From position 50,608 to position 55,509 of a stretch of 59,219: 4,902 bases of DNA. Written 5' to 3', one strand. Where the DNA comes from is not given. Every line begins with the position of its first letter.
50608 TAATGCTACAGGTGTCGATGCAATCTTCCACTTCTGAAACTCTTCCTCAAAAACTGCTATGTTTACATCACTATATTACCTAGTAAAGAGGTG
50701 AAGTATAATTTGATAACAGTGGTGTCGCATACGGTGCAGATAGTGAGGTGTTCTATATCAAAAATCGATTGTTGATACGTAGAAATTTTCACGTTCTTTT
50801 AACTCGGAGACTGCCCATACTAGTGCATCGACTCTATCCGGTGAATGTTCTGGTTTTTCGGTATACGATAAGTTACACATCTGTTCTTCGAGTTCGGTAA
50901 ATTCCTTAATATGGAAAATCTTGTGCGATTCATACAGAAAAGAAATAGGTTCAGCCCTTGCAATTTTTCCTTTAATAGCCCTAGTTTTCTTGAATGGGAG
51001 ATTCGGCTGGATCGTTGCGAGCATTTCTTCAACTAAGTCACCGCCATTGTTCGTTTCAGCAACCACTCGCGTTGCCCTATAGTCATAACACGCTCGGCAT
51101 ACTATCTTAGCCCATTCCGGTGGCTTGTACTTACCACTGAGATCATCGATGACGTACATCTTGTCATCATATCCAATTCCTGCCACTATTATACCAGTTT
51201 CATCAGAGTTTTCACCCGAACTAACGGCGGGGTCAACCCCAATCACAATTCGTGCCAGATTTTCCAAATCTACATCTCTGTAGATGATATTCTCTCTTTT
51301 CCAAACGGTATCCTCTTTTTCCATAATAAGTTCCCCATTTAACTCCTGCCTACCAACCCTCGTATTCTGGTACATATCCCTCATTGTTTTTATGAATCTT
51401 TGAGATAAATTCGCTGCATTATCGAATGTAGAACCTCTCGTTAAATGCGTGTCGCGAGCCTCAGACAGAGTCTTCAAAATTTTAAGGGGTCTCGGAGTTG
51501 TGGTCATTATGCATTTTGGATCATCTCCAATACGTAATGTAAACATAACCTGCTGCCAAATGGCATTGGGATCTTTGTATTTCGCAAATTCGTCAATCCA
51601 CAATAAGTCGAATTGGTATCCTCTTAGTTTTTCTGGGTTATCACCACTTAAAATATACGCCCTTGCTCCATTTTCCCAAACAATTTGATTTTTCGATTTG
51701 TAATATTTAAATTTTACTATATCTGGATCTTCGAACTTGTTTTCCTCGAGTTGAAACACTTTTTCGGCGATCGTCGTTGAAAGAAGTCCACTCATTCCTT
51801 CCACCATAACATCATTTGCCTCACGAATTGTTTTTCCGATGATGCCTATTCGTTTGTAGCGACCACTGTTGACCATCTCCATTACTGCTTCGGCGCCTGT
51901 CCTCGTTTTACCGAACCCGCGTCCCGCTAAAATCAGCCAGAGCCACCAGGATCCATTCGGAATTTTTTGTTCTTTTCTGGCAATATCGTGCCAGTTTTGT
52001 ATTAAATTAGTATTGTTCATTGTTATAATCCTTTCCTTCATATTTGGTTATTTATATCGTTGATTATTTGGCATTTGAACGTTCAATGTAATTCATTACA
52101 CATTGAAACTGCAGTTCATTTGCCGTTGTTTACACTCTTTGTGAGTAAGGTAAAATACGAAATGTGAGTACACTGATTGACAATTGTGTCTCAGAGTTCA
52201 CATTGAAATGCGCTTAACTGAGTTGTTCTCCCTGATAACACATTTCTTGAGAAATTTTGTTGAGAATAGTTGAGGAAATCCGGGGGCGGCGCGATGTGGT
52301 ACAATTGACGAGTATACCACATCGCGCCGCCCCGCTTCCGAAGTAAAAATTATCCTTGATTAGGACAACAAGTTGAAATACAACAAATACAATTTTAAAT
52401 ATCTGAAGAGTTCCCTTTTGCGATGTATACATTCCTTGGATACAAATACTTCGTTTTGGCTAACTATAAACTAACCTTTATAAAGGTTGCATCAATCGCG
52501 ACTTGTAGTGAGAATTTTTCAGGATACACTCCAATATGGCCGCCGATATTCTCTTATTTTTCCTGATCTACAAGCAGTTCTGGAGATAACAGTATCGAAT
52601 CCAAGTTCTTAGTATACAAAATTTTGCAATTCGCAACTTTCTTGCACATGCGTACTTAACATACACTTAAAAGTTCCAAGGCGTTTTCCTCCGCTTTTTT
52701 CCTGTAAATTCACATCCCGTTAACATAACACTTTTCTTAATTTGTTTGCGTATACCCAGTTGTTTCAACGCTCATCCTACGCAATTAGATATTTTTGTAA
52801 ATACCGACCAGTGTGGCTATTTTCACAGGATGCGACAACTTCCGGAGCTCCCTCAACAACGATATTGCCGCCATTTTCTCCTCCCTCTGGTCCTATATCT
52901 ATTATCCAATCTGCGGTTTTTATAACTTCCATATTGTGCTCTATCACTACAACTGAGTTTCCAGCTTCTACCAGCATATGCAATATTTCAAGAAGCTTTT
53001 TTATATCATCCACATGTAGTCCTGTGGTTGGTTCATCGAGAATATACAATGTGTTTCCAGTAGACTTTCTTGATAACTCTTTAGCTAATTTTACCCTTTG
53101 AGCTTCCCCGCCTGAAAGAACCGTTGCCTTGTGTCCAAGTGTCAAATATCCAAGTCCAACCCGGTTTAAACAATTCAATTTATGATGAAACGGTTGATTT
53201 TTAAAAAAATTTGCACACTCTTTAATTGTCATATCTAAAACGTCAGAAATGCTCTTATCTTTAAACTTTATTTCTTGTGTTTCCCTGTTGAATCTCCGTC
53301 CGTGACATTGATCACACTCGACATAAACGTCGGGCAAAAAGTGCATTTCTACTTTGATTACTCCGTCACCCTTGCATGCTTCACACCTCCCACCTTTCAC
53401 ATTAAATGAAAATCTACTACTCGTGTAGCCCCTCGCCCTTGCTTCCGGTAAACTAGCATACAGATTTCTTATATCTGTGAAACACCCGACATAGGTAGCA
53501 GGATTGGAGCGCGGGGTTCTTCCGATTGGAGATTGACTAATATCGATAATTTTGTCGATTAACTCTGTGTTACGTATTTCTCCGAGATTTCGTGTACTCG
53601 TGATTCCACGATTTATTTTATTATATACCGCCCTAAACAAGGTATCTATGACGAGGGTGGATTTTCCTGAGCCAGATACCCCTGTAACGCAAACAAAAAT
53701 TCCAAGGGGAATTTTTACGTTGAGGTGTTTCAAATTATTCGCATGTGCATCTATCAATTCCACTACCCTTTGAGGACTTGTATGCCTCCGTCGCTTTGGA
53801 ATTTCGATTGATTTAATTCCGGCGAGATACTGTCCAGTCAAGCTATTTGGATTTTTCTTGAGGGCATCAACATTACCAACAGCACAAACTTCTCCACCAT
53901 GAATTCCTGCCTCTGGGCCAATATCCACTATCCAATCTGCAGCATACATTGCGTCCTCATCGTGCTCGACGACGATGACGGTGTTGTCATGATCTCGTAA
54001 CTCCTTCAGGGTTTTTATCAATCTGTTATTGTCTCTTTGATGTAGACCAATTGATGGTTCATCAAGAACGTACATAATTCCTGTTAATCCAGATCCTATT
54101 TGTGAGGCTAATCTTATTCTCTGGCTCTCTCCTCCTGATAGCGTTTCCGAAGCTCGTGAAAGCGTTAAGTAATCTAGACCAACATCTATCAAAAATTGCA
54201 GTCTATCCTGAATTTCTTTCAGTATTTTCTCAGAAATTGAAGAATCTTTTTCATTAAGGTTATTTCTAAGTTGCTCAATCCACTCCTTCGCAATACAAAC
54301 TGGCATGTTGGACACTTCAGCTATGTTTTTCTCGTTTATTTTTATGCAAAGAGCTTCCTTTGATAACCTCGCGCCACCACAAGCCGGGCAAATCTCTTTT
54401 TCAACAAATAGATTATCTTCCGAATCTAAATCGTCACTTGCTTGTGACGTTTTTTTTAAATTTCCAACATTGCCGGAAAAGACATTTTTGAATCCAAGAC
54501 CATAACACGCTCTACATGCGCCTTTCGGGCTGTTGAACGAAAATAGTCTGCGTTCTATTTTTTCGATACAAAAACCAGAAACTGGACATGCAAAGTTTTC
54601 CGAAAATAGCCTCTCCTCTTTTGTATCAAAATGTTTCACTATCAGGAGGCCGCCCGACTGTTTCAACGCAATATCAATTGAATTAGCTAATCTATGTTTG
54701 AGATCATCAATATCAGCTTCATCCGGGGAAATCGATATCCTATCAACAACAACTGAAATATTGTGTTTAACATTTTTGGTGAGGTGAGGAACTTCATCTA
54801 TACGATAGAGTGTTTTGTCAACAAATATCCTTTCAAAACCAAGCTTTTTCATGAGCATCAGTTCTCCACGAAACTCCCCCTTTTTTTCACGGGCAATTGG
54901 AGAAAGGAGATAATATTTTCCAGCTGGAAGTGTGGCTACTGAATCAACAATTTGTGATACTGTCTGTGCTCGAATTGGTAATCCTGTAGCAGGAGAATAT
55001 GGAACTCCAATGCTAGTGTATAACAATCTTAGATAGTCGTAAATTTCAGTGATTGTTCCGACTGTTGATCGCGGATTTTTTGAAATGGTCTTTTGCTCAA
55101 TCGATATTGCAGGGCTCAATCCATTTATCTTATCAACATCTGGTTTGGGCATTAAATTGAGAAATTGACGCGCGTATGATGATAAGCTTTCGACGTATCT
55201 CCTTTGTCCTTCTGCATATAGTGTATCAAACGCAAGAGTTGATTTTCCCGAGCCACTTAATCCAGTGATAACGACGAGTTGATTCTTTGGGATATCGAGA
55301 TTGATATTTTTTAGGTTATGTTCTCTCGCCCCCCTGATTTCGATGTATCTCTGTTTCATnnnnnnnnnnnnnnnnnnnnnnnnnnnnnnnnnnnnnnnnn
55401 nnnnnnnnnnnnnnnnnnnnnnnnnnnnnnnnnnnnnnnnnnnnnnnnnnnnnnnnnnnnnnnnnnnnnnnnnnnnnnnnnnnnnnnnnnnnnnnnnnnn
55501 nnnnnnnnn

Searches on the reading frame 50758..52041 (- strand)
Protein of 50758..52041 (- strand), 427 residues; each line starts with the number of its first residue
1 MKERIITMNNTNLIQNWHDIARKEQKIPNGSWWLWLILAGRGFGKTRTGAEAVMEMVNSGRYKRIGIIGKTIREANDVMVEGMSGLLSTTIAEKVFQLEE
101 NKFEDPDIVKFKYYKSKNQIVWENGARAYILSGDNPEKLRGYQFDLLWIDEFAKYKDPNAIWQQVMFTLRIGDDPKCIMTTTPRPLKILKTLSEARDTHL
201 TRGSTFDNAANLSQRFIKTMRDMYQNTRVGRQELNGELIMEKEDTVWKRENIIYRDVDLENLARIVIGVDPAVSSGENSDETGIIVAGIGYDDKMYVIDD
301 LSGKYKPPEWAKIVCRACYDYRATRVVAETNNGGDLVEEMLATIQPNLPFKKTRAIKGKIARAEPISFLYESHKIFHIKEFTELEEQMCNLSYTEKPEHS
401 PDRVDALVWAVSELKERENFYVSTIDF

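Call 10: search_protein_families(library=pfam, proteins=[window:50758-52041:-])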
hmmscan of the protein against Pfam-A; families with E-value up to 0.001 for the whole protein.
window:50758-52041:- (427 aa): 3 families
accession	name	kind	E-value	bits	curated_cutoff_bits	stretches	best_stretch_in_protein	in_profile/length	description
PF03237.21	Terminase_6N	-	1.7e-26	93.7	22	1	36-252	1-213/215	Terminase large subunit, T4likevirus-type, N-terminal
PF17289.8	Terminase_6C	-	4e-17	63.1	22.6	1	267-413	1-154/155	Terminase RNaseH-like domain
PF04466.19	Terminase_3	-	0.00011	22.3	23.2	1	110-225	64-188/201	Phage terminase large subunit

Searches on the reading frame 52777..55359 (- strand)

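Call 10: search_protein_families(library=pfam, proteins=[window:52777-55359:-])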
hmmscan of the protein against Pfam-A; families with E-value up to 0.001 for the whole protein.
window:52777-55359:- (860 aa): 18 families
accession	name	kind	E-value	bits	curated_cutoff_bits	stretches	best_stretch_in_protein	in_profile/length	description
PF17760.6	UvrA_inter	-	1.4e-27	96.2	23.3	1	132-244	1-108/109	UvrA interaction domain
PF00005.33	ABC_tran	-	3e-21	76.9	25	2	16-43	1-28/137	ABC transporter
PF02463.25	SMC_N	-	3.6e-11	43.4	40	0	709-822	117-211/220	RecF/RecN/SMC N terminal domain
PF13191.12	AAA_16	-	5.9e-08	33.8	32.6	0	27-66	25-63/167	AAA ATPase domain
PF13555.12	AAA_29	-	6.5e-08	32.7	27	0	21-42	17-38/61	P-loop containing region of AAA domain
PF13481.12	AAA_25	-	4.4e-06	26.9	27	0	18-47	25-54/195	AAA domain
PF13476.12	AAA_23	-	5.4e-06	27.6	27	0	6-42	2-35/201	AAA domain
PF13304.12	AAA_21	-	6.1e-06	26.9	27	0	755-805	244-295/304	AAA domain, putative AbiEii toxin, Type IV TA system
PF20703.3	nSTAND1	-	1.9e-05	25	27.1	0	12-52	19-59/379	Novel STAND NTPase 1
PF25199.1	nSTAND_NTPase5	-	3.7e-05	24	34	0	555-581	43-69/145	Novel STAND NTPase 5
PF03193.22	RsgA_GTPase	-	9.3e-05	22.8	30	0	11-43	92-123/174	RsgA GTPase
PF20720.3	nSTAND3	-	9.3e-05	22.6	27.2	0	25-48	16-39/155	Novel STAND NTPase 3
PF13671.12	AAA_33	-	0.00015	22.5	27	0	28-44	1-17/143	AAA domain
PF05729.18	NACHT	-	0.00018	21.8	26.7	0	556-570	3-17/167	NACHT domain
PF13401.12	AAA_22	-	0.00028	21.6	27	0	27-43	6-22/130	AAA domain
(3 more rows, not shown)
